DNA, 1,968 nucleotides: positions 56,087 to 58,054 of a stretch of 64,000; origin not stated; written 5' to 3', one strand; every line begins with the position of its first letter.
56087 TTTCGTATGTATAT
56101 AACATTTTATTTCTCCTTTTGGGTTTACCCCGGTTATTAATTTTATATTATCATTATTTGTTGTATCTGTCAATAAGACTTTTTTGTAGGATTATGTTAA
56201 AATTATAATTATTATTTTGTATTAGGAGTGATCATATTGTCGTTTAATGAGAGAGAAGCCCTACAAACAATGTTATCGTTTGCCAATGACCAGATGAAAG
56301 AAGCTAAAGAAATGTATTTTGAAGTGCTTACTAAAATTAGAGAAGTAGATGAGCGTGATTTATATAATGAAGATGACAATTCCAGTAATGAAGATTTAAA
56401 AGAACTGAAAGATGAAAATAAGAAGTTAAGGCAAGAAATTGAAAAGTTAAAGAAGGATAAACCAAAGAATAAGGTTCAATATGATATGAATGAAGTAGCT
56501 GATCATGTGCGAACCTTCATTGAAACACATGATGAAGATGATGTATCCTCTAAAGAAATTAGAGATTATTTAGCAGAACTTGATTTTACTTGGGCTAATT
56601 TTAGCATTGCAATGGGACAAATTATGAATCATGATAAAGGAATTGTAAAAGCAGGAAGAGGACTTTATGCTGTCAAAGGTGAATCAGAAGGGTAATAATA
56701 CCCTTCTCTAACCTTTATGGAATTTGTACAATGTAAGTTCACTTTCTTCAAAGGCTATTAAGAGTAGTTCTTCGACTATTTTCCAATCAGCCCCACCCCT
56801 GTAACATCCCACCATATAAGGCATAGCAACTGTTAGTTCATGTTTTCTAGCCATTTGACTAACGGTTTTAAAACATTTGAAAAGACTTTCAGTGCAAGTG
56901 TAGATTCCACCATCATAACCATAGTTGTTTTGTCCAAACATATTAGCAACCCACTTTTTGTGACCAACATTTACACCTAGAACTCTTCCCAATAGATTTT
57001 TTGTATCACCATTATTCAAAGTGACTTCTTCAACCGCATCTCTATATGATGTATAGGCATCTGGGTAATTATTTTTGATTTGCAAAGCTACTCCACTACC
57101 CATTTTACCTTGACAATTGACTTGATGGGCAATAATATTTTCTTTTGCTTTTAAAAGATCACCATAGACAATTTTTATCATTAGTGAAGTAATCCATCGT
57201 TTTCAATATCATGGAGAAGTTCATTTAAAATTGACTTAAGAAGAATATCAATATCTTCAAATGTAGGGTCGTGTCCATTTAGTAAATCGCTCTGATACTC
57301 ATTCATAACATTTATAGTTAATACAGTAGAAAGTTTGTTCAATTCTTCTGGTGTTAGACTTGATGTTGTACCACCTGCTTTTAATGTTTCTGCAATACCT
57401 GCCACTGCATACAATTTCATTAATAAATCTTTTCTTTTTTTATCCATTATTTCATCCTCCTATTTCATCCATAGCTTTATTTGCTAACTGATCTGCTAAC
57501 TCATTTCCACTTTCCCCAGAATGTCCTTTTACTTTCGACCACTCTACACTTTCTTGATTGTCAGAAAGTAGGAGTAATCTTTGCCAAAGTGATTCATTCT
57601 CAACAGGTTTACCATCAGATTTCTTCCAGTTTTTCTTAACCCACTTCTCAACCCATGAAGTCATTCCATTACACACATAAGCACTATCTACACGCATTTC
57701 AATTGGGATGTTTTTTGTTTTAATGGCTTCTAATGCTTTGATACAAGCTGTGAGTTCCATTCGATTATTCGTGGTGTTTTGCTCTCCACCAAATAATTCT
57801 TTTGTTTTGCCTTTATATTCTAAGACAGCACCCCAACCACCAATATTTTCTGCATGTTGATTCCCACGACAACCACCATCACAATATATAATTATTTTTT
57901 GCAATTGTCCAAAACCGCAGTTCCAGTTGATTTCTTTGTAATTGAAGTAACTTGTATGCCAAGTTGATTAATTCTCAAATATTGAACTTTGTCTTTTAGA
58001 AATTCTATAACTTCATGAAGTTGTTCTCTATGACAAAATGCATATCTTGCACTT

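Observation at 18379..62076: Family of 18 or more conserved promoter-embedded elements (SPBRE-like): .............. at a fixed position within sigmaA-type promoter spacers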

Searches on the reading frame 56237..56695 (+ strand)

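Call 57: search_protein_families(library=pfam, proteins=[window:56237-56695:+], max_evalue=0.01)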
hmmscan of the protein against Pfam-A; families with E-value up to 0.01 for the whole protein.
window:56237-56695:+ (152 aa): 4 families
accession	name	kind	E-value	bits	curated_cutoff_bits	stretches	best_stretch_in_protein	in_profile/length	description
PF23159.1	WH_Rok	-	2.4e-07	31.2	27.6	1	103-144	16-58/58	Repressor Rok winged helix domain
PF14932.11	HAUS-augmin3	-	0.0014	18.6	29.4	1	29-87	51-108/260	HAUS augmin-like complex subunit 3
PF21747.2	YpoC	-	0.0046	17.3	27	0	52-122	2-72/111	YpoC-like protein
PF17675.6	APG6_N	-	0.0095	16.8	45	0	10-87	11-86/132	Apg6 coiled-coil region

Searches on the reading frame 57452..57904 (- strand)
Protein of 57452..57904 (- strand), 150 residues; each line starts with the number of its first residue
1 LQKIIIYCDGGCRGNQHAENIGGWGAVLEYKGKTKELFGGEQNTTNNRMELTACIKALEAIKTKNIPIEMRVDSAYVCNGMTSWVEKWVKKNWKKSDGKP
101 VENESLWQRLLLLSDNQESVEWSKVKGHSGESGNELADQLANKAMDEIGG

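Call 57: search_protein_families(library=pfam, proteins=[window:57452-57904:-], max_evalue=0.01)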
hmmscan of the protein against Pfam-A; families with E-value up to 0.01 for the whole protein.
window:57452-57904:- (150 aa): 1 family
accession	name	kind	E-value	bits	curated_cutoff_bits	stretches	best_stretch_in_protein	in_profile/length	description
PF00075.30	RNase_H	-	2.8e-40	138.2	25.8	1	2-145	2-140/141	RNase H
